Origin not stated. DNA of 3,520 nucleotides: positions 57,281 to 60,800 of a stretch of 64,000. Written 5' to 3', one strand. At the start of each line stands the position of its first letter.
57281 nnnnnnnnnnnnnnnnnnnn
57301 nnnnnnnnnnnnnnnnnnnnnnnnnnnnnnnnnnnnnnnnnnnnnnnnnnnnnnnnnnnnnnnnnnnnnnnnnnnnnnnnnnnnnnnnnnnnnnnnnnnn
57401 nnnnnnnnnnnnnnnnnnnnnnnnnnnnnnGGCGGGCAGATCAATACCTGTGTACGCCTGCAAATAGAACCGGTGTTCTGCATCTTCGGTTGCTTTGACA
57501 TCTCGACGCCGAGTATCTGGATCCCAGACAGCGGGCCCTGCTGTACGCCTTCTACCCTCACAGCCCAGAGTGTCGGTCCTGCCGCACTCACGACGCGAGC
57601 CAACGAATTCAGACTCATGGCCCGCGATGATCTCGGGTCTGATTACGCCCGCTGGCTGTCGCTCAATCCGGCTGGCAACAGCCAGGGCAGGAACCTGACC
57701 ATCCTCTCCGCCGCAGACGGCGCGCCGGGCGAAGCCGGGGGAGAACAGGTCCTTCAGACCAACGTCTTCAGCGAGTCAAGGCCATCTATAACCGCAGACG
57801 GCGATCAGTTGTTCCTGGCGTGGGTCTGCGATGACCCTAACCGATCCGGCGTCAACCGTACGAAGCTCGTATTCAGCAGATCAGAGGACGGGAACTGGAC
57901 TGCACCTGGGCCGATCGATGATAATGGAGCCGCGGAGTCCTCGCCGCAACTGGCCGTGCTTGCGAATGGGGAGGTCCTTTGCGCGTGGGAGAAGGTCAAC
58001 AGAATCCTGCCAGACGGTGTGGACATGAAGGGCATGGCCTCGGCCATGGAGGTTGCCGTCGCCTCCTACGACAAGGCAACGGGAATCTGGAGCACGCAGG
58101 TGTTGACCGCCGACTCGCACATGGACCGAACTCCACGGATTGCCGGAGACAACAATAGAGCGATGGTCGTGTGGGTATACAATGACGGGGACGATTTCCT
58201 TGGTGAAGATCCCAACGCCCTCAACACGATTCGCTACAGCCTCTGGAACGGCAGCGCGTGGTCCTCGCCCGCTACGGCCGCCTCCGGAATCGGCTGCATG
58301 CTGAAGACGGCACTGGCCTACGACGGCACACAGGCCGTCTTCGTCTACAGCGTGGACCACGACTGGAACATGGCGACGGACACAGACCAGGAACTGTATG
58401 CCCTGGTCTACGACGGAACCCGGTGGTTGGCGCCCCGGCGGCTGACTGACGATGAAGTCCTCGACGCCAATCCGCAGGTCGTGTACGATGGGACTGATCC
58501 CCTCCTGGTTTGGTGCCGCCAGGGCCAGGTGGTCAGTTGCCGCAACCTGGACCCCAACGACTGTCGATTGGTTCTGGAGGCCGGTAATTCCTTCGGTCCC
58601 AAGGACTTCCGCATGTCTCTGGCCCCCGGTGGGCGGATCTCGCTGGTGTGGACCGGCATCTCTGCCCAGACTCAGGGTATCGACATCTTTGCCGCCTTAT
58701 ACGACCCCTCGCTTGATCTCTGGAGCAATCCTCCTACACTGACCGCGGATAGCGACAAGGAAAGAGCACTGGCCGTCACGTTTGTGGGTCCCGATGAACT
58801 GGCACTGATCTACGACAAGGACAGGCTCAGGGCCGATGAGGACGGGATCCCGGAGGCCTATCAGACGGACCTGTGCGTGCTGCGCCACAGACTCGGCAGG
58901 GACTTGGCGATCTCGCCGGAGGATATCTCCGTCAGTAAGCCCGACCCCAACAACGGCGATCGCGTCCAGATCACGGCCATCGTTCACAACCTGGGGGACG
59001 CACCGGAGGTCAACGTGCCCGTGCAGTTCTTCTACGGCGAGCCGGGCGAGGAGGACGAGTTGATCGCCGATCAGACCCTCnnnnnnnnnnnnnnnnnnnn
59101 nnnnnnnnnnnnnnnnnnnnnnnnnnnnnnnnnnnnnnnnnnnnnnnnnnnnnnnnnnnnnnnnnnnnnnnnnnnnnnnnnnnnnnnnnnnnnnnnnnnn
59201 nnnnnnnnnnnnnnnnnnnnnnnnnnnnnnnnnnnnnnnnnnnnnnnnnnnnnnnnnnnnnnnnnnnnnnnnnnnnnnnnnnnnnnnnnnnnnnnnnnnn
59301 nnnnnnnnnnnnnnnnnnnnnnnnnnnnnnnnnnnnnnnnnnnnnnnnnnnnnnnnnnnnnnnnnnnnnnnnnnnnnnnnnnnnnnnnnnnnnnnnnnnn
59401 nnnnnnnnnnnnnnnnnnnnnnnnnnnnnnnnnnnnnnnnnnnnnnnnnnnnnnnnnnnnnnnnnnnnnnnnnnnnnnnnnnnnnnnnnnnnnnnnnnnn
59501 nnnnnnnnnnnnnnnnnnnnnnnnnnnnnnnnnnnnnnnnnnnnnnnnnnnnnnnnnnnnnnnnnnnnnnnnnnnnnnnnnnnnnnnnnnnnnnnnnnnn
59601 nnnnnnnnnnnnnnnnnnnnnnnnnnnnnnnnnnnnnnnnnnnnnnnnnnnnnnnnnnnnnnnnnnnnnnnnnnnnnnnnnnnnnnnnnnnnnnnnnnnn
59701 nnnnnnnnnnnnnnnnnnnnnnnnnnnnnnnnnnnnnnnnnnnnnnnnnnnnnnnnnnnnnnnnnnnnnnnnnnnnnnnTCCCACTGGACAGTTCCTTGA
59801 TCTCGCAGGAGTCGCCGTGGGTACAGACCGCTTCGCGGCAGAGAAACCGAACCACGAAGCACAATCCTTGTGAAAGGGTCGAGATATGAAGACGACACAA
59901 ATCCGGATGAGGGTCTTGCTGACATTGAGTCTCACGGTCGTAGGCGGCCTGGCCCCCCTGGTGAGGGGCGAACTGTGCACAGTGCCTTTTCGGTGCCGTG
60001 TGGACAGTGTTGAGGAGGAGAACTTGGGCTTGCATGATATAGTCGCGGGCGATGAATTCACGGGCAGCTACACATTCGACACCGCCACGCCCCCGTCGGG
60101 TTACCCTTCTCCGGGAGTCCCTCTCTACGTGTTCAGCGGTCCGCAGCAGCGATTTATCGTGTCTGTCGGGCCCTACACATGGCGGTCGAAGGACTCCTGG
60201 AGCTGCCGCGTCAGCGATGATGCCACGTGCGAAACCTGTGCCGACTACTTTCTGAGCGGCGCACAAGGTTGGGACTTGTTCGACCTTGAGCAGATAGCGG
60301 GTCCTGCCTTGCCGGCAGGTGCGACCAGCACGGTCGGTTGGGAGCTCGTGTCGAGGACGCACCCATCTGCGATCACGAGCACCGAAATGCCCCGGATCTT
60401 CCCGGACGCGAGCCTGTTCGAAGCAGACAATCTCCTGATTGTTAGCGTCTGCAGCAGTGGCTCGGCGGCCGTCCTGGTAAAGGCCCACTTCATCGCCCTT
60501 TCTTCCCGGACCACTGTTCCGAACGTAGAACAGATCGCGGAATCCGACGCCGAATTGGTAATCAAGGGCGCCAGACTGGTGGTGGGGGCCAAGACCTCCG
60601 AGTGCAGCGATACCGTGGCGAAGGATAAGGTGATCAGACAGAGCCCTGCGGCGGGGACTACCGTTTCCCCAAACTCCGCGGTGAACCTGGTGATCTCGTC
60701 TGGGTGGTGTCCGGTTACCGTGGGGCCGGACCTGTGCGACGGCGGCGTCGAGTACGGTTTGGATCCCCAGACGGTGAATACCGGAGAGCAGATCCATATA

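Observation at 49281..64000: Candidate new envelope system: ECF/STK pair divergent from three tandem genes for giant secreted PASTA-CARDB proteins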

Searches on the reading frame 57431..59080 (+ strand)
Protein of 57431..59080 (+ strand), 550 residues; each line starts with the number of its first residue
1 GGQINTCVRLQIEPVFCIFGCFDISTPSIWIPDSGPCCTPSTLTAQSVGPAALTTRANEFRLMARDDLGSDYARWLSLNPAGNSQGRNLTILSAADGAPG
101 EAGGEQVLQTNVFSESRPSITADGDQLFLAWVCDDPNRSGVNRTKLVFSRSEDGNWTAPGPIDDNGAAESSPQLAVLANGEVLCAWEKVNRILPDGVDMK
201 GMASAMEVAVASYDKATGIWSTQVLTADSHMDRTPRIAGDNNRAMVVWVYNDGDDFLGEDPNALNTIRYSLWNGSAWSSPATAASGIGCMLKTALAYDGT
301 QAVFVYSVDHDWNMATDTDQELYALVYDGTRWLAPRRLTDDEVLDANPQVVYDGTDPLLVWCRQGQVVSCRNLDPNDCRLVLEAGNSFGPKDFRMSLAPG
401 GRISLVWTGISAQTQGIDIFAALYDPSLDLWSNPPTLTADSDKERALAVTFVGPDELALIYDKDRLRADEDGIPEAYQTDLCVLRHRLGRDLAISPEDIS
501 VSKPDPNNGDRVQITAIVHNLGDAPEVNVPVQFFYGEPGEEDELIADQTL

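Call 93: predict_structure(alignment_id=A5)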
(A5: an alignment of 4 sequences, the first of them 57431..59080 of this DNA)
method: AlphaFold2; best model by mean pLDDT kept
length: 550 residues; sequences in the alignment: 4
mean_pLDDT: 57.5   pTM: 0.60
mean pLDDT of the five models: 57.5, 52.0, 48.3, 45.3, 33.6
residues with pLDDT >= 90: 29; 70-90: 175; 50-70: 147; < 50: 199
segments of 3 or more residues with pLDDT < 50: 1-115, 312-318, 386-388, 439-443, 454-456, 462-497, 518-531, 535-550
pLDDT, mean of each block of 10 residues (from residue 1): 22 23 24 25 21 20 25 26 22 22 24 50 72 63 70 61 67 80 82 62 77 79 76 75 86 62 80 88 82 85 83 49 88 84 65 85 79 79 55 69 71 59 76 59 51 52 43 36 33 47 61 55 44 45 43
secondary structure, 60 per line:
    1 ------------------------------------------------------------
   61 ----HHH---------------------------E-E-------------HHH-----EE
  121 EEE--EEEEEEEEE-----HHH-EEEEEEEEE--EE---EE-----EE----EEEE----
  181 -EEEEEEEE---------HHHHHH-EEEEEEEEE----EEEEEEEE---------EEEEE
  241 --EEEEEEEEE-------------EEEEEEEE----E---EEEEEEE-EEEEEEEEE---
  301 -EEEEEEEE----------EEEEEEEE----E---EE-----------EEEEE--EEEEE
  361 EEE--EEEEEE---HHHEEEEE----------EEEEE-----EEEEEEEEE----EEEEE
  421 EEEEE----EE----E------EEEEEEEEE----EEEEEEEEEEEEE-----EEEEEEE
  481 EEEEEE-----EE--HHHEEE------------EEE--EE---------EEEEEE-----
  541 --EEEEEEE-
elements in order: E119-123 E126-134 E144-152 E173-176 E182-189 H199-204 E206-214 E219-226 E236-240 E243-251 E265-272 E281-287 E289-297 E302-309 E320-327 E349-353 E356-363 E366-371 E378-382 E393-397 E403-411 E416-425 E443-451 E456-468 E474-486 E499-501 E514-516 E530-535 E543-549

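Call 96: fold_search(model_id=the predicted structure, library=pdb)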
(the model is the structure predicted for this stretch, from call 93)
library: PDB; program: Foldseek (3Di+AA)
matches with E <= 10: 1034; with E <= 0.001: 587
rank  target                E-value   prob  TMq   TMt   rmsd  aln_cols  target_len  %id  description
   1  2w38                  1.8e-10  1.00  0.35  0.43  17.1       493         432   11  Crystal structure of the pseudaminidase from Pseudomonas aeruginosa (released 2008-12-23)
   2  6t96                  9.4e-10  1.00  0.41  0.62   8.1       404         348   11  Photorhabdus laumondii subsp. laumondii lectin PLL3 (released 2019-12-25)
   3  3h6j                  4.7e-09  1.00  0.36  0.44   9.8       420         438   12  Crystal structure of a putative neuraminidase from Pseudomonas aeruginosa (released 2009-05-12)
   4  6rgg_B                5.2e-09  1.00  0.41  0.62   7.9       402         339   13  Photorhabdus laumondii lectin PLL2 in complex with O-methylated PGL-1-derived disaccharide (released 2020-07-01)
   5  4j9t                  5.5e-09  1.00  0.34  0.48  10.0       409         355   14  Crystal structure of a putative, de novo designed unnatural amino acid dependent metalloprotein, northeast structural ge (released 2013-03-27)
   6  7fh6                  6.0e-09  1.00  0.48  0.41   8.7       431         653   11  Friedel-Crafts alkylation enzyme CylK (released 2022-02-16)
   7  6rfz                  6.0e-09  1.00  0.41  0.62   7.9       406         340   12  Photorhabdus laumondii lectin PLL2 in complex with D-glucose (released 2020-07-01)
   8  4x4a                  7.0e-09  1.00  0.34  0.38  13.7       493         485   12  Crystal structure of the intramolecular trans-sialidase from Ruminococcus gnavus in complex with 2,7-Anhydro-Neu5Ac (released 2015-07-22)
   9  8q81                  8.5e-09  1.00  0.40  0.61   8.7       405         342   11  Photorhabdus laumondii lectin PLL3 in complex with alpha-methyl-fucoside (released 2025-03-05)
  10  4yz2_A                1.0e-08  1.00  0.35  0.30  13.5       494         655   12  Crystal Structure of Streptococcus pneumoniae NanC, in complex with 2-deoxy-2,3-didehydro-N-acetylneuraminic acid. (released 2015-09-23)
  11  7fh8                  1.1e-08  1.00  0.46  0.40   8.8       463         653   11  Friedel-Crafts alkylation enzyme CylK mutant H391A (released 2022-02-16)
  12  4yz3_A                1.1e-08  1.00  0.33  0.29  13.6       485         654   13  Crystal Structure of Streptococcus pneumoniae NanC, in complex with Oseltamivir. (released 2016-04-20)
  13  8gn6_A                1.3e-08  1.00  0.35  0.38  11.2       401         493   13  Crystallization of Sialidase from Porphyromonas gingivalis (released 2023-04-19)
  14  6rg2_B                1.6e-08  1.00  0.42  0.63   8.2       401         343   12  Photorhabdus laumondii lectin PLL2 in complex with 3-O-methyl-D-glucose (released 2020-07-01)
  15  8gn6_C                1.6e-08  1.00  0.35  0.38  11.3       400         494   12  Crystallization of Sialidase from Porphyromonas gingivalis (released 2023-04-19)
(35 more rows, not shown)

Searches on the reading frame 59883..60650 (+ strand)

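Call 68: search_protein_families(library=pfam, proteins=[window:59883-60650:+], max_evalue=0.1)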
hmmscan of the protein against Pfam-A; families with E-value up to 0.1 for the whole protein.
window:59883-60650:+ (256 aa): 1 family
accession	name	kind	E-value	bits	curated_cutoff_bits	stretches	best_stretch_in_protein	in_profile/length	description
PF03793.24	PASTA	-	3.9e-06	27.2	23.2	1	211-256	2-47/64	PASTA domain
